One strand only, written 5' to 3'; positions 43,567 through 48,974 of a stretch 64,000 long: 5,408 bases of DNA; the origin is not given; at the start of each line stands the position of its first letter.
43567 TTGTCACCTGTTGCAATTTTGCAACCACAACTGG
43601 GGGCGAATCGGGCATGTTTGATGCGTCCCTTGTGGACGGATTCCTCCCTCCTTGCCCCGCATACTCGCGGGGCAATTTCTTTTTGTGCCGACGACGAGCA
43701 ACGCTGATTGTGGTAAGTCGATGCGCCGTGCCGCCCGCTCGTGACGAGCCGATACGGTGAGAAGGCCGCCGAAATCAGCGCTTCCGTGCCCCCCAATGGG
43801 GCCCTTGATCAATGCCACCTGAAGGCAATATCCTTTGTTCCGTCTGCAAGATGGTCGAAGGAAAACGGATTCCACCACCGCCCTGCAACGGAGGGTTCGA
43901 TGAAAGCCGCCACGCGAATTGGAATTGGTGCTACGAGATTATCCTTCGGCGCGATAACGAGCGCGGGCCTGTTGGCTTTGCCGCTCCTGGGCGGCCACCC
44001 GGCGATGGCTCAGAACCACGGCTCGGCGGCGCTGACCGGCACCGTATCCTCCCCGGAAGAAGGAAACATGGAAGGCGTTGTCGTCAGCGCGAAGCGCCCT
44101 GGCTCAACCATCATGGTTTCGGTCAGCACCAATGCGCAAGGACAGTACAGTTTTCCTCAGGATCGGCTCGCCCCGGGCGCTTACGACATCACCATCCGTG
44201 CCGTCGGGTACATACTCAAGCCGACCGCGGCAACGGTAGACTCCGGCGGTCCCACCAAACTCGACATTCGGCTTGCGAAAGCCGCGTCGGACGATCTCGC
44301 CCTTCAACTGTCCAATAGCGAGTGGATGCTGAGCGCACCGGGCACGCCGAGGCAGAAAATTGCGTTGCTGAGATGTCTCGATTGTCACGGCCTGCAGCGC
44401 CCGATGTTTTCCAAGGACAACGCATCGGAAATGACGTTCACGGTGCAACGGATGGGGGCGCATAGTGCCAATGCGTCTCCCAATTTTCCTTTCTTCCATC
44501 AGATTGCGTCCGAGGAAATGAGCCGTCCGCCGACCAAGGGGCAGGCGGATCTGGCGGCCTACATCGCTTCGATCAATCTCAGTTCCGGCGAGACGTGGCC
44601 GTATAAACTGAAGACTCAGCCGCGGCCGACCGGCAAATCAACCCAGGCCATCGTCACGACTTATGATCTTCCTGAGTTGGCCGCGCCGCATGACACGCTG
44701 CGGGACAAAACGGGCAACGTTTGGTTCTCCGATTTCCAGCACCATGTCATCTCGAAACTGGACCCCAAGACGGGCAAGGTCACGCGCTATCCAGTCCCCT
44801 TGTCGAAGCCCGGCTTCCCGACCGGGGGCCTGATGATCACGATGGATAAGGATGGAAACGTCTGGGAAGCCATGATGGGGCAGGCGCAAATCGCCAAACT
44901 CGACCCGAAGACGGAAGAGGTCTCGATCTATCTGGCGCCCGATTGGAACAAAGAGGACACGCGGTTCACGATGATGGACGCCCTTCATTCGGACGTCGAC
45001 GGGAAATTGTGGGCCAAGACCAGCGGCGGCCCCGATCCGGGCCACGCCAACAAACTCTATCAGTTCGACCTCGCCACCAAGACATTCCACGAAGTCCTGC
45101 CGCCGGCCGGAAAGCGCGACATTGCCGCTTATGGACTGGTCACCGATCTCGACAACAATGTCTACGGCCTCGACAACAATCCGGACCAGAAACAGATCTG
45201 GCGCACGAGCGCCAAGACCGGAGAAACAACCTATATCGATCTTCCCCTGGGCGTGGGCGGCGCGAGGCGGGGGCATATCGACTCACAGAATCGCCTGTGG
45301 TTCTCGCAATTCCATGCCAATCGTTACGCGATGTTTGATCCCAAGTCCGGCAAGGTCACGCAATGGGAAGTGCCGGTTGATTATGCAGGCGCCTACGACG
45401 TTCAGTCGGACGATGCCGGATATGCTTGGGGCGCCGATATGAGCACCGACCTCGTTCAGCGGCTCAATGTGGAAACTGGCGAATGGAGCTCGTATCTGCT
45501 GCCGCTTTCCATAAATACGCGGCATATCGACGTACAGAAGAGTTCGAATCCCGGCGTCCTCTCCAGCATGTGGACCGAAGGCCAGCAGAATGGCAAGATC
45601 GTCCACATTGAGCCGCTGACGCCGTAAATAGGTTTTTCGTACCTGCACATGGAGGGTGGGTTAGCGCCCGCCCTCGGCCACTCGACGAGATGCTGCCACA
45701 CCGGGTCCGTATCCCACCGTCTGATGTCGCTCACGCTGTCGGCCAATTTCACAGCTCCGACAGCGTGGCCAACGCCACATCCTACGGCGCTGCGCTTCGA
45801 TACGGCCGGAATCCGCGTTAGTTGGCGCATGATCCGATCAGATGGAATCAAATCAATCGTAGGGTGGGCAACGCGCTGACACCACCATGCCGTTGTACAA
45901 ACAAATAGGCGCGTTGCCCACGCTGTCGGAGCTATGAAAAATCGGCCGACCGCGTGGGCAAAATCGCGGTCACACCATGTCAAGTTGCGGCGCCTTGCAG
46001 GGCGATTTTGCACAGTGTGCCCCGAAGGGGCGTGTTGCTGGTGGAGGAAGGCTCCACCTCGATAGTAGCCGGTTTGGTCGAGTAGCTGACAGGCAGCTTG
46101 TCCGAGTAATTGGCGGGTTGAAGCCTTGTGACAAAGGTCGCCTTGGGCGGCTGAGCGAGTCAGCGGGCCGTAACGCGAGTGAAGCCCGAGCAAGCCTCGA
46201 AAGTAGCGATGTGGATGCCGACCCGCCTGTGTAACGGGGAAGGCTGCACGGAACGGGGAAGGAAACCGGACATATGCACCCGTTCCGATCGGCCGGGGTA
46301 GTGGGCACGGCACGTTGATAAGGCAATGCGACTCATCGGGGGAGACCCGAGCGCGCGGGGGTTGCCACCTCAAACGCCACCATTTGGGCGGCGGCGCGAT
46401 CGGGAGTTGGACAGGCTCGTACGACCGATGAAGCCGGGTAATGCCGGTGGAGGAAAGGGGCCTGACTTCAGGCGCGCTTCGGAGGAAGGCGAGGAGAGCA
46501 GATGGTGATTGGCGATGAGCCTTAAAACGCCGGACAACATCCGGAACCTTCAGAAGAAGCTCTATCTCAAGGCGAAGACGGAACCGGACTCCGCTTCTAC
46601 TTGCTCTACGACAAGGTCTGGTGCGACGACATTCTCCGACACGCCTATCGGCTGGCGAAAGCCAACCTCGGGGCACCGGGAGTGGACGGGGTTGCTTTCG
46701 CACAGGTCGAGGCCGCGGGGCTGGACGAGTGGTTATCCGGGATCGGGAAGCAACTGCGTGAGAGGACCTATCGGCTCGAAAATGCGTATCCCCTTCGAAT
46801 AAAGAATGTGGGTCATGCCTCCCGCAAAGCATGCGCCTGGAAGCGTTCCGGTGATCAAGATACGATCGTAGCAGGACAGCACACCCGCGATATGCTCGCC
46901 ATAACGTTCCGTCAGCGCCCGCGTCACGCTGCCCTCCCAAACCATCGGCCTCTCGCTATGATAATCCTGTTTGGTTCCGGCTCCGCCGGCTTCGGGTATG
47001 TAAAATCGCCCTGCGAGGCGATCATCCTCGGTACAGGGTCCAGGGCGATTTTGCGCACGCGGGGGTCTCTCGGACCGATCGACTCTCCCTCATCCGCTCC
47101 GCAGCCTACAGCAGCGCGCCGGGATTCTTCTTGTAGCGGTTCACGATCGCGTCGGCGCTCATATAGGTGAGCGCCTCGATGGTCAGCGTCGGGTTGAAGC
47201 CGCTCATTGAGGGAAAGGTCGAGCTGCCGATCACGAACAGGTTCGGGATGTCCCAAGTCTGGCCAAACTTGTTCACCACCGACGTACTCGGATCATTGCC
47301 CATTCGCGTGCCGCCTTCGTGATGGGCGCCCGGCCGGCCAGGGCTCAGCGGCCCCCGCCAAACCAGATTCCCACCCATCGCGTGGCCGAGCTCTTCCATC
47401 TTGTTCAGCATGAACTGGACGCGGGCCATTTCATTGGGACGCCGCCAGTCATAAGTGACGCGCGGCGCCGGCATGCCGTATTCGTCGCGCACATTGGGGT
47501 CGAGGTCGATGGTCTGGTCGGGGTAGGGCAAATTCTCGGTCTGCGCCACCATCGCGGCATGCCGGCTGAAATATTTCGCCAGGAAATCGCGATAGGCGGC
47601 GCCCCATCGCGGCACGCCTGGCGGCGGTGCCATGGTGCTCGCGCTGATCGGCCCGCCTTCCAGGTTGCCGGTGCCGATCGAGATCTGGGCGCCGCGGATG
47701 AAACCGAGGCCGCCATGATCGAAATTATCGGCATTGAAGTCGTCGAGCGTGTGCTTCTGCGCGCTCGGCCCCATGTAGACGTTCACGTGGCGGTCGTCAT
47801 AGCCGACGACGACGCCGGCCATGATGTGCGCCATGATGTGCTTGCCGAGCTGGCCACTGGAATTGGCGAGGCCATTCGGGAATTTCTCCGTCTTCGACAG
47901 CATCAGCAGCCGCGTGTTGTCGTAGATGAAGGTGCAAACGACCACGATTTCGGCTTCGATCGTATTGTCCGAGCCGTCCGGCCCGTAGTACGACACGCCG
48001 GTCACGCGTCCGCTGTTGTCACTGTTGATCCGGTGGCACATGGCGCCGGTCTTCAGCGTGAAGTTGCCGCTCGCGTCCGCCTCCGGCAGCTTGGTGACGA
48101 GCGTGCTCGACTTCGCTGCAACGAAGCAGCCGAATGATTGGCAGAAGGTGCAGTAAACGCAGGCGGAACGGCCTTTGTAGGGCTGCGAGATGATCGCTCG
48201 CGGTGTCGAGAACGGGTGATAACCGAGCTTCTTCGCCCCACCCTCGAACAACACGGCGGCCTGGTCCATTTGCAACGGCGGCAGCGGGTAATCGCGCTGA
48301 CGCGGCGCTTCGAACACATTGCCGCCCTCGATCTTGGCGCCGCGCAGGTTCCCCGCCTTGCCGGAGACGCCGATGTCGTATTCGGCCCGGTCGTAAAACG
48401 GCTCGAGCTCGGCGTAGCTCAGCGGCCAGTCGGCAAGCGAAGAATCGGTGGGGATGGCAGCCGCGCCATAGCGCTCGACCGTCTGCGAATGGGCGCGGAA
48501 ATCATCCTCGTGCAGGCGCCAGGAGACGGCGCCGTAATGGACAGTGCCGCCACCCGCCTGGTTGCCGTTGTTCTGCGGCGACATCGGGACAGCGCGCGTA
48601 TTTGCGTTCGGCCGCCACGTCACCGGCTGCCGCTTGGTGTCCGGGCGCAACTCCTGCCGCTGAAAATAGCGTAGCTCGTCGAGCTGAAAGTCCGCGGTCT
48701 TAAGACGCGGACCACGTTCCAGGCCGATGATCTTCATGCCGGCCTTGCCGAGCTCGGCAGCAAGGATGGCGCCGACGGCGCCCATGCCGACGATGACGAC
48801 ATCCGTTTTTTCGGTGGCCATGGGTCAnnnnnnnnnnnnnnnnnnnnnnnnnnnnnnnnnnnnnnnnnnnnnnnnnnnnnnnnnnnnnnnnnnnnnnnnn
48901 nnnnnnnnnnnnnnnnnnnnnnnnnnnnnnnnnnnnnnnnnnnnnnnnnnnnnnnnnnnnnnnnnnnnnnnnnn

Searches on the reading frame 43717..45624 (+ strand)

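Call 16: search_protein_families(library=pfam, proteins=[window:43717-45624:+], max_evalue=0.001)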
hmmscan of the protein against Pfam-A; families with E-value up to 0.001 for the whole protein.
window:43717-45624:+ (636 aa): 8 families
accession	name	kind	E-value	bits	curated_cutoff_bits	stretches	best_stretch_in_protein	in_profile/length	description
PF24684.1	Vgb_lyase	-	3.6e-16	59.3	50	2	311-408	43-135/290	Virginiamycin B lyase family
PF13620.12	CarboxypepD_reg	-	4.7e-12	46.5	32.3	1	106-186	2-81/82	Carboxypeptidase regulatory-like domain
PF08450.18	SGL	-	1.4e-09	38.4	26.3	0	374-408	189-223/246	SMP-30/Gluconolactonase/LRE-like region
PF21959.2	DUF6923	-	1.7e-08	35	27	1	479-593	46-167/234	Repeat of unknown function (DUF6923)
PF16819.11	DUF5074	-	7.4e-05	22.4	27.2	0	374-456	187-273/353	Domain of unknown function (DUF5074)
PF17210.9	SdrD_B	-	0.0001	22.9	29.7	1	114-183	20-84/112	SdrD B-like domain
PF13715.12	CarbopepD_reg_2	-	0.00052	20.4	32.2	0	107-190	2-80/88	CarboxypepD_reg-like domain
PF07494.17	Reg_prop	-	0.00094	19.6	20.4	0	327-338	10-21/24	Two component regulator propeller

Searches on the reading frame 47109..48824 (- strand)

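Call 16: search_protein_families(library=pfam, proteins=[window:47109-48824:-], max_evalue=0.001)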
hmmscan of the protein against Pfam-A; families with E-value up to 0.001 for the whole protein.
window:47109-48824:- (572 aa): 4 families
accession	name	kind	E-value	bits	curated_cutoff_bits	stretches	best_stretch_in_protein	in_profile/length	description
PF05199.19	GMC_oxred_C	-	1.3e-19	71.6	24.6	1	435-552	3-138/139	GMC oxidoreductase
PF00732.25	GMC_oxred_N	-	8.8e-08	32.6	23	1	195-331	92-214/218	GMC oxidoreductase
PF02558.23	ApbA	-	0.00028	21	22.2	1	9-51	1-46/150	Ketopantoate reductase PanE/ApbA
PF07992.20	Pyr_redox_2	-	0.00036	20.5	26.1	0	7-46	143-181/291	Pyridine nucleotide-disulphide oxidoreductase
